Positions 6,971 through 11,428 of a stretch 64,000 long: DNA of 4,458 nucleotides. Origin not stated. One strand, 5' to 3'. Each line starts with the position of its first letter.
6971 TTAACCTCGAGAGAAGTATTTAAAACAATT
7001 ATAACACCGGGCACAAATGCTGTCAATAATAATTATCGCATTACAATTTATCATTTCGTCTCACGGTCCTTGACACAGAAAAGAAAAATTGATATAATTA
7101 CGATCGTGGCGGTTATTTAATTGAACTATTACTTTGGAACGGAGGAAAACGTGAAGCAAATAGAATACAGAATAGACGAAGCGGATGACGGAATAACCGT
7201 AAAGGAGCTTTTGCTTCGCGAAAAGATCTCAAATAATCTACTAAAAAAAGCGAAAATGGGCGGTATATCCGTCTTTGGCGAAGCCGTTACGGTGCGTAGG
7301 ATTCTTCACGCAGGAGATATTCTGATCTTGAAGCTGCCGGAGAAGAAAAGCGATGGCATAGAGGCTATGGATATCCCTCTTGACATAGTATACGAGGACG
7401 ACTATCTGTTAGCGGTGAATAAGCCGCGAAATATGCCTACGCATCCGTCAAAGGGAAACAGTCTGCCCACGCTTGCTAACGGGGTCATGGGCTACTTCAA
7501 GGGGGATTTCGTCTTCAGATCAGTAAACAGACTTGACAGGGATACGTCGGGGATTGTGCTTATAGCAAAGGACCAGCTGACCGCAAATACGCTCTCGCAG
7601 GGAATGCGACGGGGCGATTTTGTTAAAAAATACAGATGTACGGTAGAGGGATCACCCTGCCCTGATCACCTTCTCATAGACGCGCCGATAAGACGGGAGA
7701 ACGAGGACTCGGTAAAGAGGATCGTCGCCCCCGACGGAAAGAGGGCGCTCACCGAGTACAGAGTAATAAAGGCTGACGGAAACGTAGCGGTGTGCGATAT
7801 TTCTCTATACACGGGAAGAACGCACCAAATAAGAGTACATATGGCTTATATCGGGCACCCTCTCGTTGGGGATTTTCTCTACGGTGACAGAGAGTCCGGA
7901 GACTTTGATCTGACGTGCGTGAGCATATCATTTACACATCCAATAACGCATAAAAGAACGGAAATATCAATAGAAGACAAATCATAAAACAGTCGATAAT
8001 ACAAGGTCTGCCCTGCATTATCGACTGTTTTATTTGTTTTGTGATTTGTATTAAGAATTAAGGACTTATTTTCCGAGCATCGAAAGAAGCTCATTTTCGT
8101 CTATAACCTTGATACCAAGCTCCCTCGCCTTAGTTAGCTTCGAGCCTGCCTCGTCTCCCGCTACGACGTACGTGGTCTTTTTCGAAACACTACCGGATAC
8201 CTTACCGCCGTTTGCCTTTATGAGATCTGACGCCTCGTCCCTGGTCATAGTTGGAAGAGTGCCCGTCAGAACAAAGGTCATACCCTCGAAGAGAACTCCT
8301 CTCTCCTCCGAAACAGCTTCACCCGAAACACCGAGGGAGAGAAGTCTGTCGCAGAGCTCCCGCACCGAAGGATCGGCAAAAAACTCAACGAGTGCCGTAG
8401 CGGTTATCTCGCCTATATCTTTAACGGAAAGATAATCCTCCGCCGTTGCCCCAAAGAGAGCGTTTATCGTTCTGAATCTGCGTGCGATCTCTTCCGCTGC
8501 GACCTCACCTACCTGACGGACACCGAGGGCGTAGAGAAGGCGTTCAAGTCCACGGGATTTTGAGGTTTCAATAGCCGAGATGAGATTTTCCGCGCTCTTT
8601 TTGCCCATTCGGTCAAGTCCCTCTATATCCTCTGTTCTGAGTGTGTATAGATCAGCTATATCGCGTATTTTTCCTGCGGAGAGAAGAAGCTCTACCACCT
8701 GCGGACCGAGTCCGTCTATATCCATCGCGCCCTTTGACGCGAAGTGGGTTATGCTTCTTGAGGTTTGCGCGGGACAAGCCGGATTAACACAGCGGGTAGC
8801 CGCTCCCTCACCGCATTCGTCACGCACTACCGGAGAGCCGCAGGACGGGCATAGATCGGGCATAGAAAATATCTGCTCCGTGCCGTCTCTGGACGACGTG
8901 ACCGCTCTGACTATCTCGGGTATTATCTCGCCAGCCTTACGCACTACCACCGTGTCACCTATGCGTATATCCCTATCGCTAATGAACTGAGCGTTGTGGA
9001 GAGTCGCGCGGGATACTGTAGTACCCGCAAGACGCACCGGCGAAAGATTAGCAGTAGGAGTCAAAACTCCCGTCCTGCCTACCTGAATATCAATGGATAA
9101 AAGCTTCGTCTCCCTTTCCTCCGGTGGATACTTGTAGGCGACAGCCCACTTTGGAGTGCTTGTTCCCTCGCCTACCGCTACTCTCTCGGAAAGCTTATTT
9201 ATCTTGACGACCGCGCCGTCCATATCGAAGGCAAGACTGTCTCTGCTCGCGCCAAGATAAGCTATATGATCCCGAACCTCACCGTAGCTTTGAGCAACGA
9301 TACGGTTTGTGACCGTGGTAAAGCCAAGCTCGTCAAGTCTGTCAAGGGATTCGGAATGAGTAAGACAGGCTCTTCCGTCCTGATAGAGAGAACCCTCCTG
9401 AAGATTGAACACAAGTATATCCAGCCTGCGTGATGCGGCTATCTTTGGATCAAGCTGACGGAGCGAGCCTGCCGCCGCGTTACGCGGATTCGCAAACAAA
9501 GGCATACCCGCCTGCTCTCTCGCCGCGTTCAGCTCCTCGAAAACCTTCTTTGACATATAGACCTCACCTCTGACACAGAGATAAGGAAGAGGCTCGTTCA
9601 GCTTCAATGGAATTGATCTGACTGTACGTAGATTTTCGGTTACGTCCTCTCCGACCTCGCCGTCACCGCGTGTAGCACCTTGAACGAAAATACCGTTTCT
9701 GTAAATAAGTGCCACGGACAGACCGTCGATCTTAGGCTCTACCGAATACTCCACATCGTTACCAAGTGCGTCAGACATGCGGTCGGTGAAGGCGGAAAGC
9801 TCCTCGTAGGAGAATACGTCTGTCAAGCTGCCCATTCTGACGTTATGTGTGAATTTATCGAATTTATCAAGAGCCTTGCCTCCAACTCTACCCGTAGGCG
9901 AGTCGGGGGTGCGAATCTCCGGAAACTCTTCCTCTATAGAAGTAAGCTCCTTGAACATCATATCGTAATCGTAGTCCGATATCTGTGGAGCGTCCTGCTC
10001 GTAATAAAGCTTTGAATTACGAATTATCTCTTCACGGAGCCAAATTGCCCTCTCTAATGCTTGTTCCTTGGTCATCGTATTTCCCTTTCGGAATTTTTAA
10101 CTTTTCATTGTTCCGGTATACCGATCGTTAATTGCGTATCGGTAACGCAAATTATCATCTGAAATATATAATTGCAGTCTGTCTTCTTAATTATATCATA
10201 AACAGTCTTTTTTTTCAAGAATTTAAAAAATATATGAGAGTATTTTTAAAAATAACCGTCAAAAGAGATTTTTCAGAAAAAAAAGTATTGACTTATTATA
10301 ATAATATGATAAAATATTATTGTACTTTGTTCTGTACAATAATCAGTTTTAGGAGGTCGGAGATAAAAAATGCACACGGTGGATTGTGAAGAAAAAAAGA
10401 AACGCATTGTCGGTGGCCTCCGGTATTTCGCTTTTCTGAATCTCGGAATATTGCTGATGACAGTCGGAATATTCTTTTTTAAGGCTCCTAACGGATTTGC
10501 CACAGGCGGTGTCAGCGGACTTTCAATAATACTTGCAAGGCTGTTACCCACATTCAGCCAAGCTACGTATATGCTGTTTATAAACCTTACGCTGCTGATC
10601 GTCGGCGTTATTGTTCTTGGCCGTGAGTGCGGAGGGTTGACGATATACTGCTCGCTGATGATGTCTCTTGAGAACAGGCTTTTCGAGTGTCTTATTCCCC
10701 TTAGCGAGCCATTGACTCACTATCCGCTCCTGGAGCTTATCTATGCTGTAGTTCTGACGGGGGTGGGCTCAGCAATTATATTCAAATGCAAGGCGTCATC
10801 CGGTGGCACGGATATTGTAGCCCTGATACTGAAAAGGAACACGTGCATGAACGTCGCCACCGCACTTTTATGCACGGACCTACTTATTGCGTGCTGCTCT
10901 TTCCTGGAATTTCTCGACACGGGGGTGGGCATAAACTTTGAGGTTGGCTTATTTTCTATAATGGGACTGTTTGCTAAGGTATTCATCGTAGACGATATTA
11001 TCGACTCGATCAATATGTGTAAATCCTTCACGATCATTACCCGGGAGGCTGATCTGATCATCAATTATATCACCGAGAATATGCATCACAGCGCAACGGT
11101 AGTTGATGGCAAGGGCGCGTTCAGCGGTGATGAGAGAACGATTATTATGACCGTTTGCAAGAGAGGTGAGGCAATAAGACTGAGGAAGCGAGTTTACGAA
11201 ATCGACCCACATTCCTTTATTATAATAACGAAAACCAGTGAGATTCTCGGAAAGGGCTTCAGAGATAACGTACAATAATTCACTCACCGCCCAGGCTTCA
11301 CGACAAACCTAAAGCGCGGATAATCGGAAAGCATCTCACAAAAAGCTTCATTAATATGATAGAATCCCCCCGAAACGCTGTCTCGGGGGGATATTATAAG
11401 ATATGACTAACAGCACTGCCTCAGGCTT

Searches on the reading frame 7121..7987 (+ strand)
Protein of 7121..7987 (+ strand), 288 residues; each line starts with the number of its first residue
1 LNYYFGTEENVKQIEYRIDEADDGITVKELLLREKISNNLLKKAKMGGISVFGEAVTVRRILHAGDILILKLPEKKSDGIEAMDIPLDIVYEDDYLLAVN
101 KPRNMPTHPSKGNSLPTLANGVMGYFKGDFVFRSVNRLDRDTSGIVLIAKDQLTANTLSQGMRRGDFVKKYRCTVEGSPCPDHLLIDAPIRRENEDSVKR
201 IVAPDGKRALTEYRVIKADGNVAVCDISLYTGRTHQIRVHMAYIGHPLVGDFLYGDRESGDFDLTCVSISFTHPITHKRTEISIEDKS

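Call 44: search_protein_families(library=pfam, proteins=[window:7121-7987:+], max_evalue=0.001)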
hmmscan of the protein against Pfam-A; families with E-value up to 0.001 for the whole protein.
window:7121-7987:+ (288 aa): 1 family
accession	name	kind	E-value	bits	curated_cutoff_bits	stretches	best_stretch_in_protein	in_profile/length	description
PF00849.27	PseudoU_synth_2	-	4.5e-31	108.6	26.8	1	96-242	2-151/152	RNA pseudouridylate synthase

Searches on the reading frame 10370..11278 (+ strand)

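Call 44: search_protein_families(library=pfam, proteins=[window:10370-11278:+], max_evalue=0.001)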
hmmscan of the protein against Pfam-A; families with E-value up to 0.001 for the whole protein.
window:10370-11278:+ (302 aa): 2 families
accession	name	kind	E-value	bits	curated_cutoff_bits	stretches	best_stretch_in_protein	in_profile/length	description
PF02588.21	YitT_membrane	-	5.2e-42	144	24.3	1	21-234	3-204/205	Uncharacterised 5xTM membrane BCR, YitT family COG1284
PF10035.14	DUF2179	-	6.9e-20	71.1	22.8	1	240-294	1-55/55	Uncharacterized protein conserved in bacteria (DUF2179)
